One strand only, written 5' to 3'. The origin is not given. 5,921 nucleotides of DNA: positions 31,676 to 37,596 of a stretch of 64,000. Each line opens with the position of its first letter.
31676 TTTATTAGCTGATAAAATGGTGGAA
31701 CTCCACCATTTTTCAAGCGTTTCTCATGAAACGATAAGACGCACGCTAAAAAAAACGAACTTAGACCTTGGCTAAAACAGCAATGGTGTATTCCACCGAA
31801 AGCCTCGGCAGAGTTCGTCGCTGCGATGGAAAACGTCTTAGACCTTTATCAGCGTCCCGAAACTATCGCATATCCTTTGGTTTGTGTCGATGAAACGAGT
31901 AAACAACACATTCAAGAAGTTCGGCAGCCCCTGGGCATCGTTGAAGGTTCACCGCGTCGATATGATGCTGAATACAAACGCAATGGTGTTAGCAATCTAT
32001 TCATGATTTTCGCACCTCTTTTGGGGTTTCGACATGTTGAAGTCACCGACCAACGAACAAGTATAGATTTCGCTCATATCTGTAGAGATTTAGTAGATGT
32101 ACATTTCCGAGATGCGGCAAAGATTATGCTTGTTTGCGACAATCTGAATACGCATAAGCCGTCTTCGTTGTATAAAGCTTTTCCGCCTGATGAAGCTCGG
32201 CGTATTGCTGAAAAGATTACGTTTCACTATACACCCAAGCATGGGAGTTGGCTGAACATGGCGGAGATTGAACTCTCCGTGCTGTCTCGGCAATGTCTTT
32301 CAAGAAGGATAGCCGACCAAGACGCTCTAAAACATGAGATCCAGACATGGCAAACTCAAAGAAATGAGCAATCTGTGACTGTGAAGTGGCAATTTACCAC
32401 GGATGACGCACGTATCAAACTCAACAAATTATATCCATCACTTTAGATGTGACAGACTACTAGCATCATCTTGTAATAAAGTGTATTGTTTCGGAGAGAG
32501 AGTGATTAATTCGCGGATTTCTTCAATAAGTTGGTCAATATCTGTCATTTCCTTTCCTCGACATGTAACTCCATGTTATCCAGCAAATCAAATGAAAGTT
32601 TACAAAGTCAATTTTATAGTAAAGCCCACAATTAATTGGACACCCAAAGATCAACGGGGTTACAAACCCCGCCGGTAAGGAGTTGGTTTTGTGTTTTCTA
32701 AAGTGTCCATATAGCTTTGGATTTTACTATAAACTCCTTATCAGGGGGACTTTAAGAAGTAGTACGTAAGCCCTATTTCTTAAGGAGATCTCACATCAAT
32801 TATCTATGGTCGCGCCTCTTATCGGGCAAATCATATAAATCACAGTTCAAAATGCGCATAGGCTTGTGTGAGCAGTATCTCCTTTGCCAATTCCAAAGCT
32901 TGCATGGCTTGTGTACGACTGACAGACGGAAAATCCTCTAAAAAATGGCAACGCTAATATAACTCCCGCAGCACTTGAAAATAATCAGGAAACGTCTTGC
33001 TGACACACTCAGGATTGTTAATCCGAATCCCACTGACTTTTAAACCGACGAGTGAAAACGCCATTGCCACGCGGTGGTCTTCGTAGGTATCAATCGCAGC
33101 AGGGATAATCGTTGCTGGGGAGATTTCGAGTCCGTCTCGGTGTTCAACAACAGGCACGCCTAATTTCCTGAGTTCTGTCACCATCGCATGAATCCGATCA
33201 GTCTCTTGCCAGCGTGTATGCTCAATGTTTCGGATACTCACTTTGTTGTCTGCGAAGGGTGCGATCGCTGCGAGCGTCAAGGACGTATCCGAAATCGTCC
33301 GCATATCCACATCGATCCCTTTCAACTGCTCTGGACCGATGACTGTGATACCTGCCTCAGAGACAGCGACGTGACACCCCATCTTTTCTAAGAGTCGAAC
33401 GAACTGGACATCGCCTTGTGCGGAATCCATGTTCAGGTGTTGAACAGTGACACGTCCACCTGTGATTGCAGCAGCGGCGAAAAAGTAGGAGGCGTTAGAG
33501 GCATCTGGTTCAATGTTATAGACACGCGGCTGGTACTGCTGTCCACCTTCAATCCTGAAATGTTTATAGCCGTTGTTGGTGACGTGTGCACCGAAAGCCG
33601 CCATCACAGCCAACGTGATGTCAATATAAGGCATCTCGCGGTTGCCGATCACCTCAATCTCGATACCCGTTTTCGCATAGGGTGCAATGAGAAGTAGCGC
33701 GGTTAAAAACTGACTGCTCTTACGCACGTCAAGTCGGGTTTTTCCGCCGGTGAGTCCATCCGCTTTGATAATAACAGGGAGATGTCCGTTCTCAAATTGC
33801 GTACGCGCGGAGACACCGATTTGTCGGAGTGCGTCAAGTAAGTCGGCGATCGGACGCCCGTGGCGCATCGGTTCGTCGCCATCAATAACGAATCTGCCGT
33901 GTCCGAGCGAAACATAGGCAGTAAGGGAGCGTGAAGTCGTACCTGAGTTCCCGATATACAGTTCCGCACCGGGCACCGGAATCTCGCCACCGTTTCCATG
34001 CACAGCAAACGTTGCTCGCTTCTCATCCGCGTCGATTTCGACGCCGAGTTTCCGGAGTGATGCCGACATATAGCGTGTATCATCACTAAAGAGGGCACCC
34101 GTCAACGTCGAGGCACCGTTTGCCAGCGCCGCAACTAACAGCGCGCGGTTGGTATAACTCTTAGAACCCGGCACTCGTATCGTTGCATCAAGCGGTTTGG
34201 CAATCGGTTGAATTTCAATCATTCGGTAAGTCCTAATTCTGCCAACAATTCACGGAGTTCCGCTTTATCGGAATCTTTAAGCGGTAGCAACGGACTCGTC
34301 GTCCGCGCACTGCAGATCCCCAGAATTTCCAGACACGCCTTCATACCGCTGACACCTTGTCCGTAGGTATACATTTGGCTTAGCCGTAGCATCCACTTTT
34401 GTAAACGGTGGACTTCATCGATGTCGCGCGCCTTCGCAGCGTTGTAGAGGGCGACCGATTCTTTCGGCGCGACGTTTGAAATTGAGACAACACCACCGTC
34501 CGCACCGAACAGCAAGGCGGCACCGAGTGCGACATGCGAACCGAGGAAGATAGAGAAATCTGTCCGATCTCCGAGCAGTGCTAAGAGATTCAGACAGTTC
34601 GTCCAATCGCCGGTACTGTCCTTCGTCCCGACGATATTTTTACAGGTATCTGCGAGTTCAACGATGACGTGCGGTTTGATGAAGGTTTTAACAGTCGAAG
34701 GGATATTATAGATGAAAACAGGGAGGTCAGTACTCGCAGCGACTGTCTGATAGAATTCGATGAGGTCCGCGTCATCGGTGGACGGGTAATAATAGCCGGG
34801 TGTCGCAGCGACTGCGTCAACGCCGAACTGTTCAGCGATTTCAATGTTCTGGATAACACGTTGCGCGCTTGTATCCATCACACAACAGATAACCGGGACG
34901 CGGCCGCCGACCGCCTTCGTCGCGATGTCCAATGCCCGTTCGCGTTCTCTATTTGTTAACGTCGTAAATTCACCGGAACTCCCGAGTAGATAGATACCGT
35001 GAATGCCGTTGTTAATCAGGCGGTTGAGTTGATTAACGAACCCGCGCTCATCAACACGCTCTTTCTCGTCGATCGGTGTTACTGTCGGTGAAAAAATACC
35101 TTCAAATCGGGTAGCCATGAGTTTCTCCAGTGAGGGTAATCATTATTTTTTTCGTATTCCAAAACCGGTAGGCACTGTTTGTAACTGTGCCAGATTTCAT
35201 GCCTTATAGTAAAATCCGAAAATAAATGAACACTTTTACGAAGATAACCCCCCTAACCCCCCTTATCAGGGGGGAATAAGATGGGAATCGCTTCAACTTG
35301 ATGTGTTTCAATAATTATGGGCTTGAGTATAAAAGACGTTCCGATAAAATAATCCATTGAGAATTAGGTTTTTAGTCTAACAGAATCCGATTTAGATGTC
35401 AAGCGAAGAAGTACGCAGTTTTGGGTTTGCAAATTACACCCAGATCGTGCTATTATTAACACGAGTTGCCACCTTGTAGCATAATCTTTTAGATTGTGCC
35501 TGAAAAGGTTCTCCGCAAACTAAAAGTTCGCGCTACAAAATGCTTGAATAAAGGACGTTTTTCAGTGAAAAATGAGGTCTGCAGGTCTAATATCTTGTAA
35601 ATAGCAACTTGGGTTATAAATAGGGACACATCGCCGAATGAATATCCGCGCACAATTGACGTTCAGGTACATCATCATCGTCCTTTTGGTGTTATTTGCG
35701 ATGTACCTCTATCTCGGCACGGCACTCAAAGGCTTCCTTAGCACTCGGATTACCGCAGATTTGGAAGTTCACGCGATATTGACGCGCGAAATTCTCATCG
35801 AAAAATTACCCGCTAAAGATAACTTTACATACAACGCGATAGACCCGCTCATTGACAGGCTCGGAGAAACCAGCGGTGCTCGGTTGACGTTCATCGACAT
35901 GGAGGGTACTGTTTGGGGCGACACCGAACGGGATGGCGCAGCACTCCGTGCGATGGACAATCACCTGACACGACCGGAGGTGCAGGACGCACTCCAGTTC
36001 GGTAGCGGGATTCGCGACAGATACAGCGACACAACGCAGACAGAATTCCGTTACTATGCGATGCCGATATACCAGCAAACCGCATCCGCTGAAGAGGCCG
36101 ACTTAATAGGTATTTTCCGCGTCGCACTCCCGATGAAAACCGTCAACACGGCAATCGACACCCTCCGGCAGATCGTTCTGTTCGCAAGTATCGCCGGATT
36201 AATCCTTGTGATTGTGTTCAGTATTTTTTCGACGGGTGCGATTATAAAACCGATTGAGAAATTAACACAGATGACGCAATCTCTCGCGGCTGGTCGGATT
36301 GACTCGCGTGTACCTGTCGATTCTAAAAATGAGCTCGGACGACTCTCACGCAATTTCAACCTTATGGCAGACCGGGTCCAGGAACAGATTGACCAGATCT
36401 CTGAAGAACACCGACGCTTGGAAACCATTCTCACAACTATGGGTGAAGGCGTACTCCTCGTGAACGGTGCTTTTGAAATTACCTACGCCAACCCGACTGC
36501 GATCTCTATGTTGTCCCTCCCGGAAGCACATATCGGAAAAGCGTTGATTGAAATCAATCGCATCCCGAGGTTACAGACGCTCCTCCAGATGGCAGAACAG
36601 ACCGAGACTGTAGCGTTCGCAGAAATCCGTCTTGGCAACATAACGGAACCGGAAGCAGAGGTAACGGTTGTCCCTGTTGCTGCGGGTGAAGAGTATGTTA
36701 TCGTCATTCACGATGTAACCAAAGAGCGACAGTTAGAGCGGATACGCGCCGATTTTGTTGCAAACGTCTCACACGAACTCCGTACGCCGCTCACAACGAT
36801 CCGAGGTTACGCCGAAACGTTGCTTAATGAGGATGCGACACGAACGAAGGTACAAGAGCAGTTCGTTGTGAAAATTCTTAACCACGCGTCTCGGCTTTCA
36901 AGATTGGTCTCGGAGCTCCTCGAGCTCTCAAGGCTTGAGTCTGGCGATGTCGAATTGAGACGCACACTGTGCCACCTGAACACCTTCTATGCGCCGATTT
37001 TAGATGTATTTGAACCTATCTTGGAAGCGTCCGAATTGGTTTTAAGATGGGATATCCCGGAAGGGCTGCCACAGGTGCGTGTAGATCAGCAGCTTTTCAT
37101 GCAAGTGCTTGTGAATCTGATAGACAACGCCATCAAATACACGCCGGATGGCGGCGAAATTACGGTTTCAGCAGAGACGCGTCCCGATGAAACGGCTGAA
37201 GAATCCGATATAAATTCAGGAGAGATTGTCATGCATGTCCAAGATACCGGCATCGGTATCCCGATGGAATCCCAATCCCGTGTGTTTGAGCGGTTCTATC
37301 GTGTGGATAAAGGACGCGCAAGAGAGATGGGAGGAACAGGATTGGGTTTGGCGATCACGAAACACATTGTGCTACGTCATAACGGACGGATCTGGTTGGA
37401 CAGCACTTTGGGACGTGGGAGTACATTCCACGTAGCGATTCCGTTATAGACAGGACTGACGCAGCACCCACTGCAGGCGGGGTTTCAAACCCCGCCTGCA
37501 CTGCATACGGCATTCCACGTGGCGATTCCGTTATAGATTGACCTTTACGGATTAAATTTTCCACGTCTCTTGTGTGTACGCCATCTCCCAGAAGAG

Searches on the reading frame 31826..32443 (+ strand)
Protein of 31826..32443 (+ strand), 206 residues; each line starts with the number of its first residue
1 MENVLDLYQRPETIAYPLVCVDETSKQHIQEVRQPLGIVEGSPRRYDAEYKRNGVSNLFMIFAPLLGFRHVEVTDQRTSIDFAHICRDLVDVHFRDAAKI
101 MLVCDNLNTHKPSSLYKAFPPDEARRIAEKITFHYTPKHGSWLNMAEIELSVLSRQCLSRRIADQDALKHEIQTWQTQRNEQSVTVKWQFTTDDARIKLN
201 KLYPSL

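Call 11: search_protein_families(library=pfam, proteins=[window:31826-32443:+], max_evalue=0.001)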
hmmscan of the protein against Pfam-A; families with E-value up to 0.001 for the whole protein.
window:31826-32443:+ (206 aa): 1 family
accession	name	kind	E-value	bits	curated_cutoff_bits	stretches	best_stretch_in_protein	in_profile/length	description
PF13358.12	DDE_3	-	8.7e-23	81.2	28.6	1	17-169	1-146/146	DDE superfamily endonuclease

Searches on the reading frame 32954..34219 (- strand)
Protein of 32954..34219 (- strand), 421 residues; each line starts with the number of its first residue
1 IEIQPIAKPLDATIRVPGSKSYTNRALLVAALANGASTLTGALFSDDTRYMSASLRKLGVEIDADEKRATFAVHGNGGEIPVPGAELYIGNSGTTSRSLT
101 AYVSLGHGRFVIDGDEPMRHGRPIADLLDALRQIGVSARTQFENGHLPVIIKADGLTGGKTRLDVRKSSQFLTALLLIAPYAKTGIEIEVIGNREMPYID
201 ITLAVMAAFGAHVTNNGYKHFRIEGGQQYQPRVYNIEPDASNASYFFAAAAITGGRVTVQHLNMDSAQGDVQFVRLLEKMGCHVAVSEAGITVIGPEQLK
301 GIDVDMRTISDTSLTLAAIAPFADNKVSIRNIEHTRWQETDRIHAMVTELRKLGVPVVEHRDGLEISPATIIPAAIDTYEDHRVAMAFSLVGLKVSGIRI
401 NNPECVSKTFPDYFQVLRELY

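Call 11: search_protein_families(library=pfam, proteins=[window:32954-34219:-], max_evalue=0.001)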
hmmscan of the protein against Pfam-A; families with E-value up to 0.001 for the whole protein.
window:32954-34219:- (421 aa): 1 family
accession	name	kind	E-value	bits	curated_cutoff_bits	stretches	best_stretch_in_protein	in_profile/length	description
PF00275.25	EPSP_synthase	-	2.7e-125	418.8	22.8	1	8-417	5-417/417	EPSP synthase (3-phosphoshikimate 1-carboxyvinyltransferase)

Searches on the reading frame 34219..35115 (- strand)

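Call 11: search_protein_families(library=pfam, proteins=[window:34219-35115:-], max_evalue=0.001)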
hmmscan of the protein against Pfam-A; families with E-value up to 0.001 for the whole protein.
window:34219-35115:- (298 aa): 1 family
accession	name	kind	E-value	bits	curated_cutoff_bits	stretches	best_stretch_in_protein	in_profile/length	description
PF00701.28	DHDPS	-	8.3e-57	192.6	22.1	1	4-292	2-287/289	Dihydrodipicolinate synthetase family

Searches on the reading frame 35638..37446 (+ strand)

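Call 55: search_protein_families(library=pfam, proteins=[window:35638-37446:+], max_evalue=0.0001)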
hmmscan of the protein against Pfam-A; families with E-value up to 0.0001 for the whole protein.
window:35638-37446:+ (603 aa): 5 families
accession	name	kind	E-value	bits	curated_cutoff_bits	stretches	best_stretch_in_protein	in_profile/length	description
PF02518.31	HATPase_c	-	5.6e-30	104.5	26.4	1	483-603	2-109/111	Histidine kinase-, DNA gyrase B-, and HSP90-like ATPase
PF00512.31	HisKA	-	4.9e-22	78.2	26.9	1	370-436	2-66/66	His Kinase A (phospho-acceptor) domain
PF00672.30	HAMP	-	1.5e-15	57.7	25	1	199-249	3-53/53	HAMP domain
PF13188.13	PAS_8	-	2.4e-06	27.7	21.8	1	259-311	1-49/65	PAS domain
PF00989.32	PAS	-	7.4e-06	26.4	22.6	1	260-359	2-112/113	PAS fold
